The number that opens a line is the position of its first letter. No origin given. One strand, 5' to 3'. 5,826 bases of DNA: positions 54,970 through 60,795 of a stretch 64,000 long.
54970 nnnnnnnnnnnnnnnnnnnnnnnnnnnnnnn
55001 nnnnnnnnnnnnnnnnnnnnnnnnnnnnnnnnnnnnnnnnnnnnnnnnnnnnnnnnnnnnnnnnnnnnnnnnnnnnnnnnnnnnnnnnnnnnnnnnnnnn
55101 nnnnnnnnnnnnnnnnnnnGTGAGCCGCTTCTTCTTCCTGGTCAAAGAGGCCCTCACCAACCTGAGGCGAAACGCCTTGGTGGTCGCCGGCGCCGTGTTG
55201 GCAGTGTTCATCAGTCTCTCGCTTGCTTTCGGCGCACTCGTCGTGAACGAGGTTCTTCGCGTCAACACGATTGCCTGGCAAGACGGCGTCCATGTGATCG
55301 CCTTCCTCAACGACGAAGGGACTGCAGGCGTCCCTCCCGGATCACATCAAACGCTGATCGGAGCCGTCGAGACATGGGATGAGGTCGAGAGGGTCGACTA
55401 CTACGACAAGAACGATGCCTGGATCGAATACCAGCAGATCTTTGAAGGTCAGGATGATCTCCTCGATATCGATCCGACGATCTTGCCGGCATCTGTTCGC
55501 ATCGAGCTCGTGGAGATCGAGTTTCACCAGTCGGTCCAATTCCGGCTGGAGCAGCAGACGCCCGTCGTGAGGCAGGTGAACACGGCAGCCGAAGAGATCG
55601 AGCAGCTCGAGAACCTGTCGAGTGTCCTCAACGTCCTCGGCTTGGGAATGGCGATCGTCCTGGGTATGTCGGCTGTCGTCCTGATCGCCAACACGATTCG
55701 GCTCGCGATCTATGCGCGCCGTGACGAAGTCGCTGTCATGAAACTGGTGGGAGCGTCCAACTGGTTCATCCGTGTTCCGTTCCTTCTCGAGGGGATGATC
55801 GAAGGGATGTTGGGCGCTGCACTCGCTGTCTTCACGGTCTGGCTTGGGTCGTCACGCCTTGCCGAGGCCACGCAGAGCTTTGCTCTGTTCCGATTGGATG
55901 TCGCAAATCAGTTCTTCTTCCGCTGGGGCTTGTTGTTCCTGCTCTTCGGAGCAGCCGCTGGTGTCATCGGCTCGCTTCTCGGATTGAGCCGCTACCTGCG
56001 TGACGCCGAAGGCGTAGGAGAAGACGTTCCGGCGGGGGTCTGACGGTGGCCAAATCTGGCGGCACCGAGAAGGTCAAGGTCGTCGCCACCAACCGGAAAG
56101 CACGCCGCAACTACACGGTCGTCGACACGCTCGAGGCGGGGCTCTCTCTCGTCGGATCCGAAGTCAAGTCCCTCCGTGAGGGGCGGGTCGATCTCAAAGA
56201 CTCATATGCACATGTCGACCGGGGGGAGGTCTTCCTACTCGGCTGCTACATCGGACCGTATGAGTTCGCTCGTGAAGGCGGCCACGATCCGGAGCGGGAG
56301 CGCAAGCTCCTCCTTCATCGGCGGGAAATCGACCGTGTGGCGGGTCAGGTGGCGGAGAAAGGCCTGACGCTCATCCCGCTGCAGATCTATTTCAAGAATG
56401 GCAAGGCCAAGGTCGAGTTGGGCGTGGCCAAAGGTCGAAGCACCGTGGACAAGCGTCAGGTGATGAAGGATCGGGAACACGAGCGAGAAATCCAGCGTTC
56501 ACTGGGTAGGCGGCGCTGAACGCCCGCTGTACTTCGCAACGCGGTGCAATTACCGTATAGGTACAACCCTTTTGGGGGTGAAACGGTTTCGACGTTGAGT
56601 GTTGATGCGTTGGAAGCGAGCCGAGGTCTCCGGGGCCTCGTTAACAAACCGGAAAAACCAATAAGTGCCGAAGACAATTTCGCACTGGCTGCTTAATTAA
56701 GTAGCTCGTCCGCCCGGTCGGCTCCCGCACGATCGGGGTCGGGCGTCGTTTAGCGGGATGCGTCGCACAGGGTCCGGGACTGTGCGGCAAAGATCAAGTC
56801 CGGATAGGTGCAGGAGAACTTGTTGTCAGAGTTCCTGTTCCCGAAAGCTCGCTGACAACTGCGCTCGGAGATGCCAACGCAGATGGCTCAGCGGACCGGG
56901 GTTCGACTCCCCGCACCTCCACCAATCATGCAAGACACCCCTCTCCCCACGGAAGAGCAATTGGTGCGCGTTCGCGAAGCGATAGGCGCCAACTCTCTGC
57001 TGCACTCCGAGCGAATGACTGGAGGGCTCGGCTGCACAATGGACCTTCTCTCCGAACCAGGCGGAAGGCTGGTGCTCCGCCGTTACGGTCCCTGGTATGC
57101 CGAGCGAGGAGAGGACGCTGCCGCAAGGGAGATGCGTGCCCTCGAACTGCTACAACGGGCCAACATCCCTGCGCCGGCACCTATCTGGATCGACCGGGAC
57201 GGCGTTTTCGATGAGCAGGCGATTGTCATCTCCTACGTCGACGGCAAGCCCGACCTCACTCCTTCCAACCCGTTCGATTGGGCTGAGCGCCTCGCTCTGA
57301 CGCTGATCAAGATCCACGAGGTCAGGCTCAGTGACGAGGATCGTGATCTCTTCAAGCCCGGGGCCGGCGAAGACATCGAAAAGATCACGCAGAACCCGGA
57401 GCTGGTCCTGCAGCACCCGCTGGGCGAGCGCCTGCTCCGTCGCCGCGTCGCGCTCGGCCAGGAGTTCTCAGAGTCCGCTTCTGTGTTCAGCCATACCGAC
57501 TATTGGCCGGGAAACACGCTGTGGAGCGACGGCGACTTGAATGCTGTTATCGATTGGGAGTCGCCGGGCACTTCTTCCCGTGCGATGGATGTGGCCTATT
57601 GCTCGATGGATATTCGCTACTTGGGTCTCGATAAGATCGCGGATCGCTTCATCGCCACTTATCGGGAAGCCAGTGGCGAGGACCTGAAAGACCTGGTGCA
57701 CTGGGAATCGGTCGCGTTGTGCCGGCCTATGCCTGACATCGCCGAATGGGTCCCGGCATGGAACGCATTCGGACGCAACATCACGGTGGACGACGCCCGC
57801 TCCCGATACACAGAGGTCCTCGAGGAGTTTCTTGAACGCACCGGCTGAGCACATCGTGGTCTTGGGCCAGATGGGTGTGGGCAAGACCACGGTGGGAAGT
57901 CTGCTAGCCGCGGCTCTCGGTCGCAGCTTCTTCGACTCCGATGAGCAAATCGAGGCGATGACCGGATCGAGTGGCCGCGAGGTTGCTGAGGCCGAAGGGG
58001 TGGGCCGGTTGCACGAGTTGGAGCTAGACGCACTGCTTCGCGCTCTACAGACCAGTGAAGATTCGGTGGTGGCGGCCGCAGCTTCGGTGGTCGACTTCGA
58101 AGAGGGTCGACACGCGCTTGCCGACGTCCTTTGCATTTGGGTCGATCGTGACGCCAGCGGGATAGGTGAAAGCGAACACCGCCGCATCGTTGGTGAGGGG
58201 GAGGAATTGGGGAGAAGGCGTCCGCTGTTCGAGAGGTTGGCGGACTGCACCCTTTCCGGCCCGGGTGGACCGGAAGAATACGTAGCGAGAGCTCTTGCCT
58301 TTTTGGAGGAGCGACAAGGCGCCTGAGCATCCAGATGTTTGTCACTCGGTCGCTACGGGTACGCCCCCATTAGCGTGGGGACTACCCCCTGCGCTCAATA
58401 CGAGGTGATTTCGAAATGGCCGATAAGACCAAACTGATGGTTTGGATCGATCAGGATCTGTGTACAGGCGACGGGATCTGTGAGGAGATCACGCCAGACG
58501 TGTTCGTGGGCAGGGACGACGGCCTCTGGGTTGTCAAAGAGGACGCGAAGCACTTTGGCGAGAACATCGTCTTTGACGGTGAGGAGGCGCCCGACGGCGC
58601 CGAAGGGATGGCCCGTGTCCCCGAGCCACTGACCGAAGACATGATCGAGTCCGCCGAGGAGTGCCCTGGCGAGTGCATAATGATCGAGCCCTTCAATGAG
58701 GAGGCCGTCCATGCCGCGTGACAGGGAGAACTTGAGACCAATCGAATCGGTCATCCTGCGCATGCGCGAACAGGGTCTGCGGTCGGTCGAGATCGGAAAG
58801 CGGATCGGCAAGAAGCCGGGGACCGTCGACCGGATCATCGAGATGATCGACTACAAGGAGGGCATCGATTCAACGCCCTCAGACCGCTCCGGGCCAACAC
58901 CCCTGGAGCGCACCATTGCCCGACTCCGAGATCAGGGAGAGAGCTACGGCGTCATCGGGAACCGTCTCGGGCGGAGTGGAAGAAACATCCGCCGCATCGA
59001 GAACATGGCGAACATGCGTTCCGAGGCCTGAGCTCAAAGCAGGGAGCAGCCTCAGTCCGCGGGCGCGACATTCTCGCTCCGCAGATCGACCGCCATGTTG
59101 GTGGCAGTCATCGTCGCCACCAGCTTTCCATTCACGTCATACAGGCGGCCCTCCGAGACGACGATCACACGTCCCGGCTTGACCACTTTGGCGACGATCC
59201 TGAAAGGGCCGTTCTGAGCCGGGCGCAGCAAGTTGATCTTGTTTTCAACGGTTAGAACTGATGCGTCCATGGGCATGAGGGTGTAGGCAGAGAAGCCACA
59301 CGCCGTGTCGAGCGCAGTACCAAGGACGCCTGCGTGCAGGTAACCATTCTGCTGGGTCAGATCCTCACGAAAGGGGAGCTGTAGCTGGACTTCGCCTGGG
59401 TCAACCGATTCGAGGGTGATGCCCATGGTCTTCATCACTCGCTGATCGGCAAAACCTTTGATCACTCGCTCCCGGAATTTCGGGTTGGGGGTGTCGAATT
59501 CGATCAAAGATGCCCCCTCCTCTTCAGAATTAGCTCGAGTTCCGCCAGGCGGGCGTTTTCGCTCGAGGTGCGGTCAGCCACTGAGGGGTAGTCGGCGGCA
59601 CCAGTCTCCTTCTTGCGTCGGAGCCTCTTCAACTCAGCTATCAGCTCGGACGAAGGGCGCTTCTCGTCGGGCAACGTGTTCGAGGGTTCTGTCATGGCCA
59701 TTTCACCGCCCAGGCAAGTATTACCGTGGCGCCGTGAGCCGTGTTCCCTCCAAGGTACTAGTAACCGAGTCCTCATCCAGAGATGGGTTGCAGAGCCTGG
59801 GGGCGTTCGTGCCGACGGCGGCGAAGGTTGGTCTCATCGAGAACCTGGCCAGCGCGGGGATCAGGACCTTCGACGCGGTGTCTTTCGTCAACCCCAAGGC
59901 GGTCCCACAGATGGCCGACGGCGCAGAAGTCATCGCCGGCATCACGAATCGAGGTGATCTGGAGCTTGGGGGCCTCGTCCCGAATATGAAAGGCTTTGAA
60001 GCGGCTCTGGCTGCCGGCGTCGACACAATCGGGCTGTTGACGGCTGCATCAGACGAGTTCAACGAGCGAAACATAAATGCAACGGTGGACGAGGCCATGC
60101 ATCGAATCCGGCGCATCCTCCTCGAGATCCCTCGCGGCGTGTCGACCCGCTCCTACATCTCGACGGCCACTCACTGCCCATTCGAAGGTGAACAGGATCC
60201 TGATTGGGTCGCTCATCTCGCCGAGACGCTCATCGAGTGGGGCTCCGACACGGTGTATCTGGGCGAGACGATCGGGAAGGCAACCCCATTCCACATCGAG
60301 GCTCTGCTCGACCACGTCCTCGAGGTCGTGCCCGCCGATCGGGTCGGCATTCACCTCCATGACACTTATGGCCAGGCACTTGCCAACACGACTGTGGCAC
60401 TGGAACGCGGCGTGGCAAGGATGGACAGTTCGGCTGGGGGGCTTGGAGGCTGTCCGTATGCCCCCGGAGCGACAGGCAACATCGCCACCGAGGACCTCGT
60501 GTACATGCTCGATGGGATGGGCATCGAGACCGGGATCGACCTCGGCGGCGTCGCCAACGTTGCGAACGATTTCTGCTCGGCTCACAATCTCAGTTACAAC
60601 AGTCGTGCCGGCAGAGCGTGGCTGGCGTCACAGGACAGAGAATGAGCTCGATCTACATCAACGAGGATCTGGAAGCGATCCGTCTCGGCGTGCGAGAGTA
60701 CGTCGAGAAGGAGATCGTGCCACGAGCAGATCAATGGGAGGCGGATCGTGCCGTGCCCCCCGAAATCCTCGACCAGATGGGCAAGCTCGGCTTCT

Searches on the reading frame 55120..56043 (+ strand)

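Call 55: search_protein_families(library=pfam, proteins=[window:55120-56043:+], max_evalue=0.0001)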
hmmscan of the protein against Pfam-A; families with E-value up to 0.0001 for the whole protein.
window:55120-56043:+ (307 aa): 2 families
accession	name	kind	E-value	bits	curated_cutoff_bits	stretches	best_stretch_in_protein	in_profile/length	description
PF02687.27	FtsX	-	4e-13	49.9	25.5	1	177-294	3-117/120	FtsX-like permease C-terminal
PF18075.7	FtsX_ECD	-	1.1e-07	32.8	23.5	1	58-147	2-91/96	FtsX extracellular domain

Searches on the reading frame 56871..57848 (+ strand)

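Call 55: search_protein_families(library=pfam, proteins=[window:56871-57848:+], max_evalue=0.0001)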
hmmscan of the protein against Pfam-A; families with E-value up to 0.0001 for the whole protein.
window:56871-57848:+ (325 aa): 1 family
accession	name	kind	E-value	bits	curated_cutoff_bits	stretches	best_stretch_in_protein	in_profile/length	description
PF01636.29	APH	-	8.9e-23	81.7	23.2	1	62-265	18-230/239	Phosphotransferase enzyme family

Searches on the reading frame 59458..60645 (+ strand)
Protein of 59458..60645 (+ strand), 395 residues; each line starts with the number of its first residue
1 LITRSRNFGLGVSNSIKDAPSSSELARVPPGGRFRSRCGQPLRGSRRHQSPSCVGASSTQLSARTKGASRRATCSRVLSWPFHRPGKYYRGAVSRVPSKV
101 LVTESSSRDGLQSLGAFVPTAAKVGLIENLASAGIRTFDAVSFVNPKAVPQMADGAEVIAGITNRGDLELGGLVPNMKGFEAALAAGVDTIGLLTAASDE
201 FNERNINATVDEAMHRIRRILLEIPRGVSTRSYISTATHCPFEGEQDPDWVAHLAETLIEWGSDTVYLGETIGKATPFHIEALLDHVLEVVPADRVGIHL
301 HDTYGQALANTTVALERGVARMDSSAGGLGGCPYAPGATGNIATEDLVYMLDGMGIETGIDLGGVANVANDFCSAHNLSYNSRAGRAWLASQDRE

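Call 55: search_protein_families(library=pfam, proteins=[window:59458-60645:+], max_evalue=0.0001)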
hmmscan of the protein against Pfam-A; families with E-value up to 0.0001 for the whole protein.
window:59458-60645:+ (395 aa): 1 family
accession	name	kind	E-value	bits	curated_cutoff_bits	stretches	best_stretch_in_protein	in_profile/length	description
PF00682.25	HMGL-like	-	1e-39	136.9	29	1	102-370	4-258/260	HMGL-like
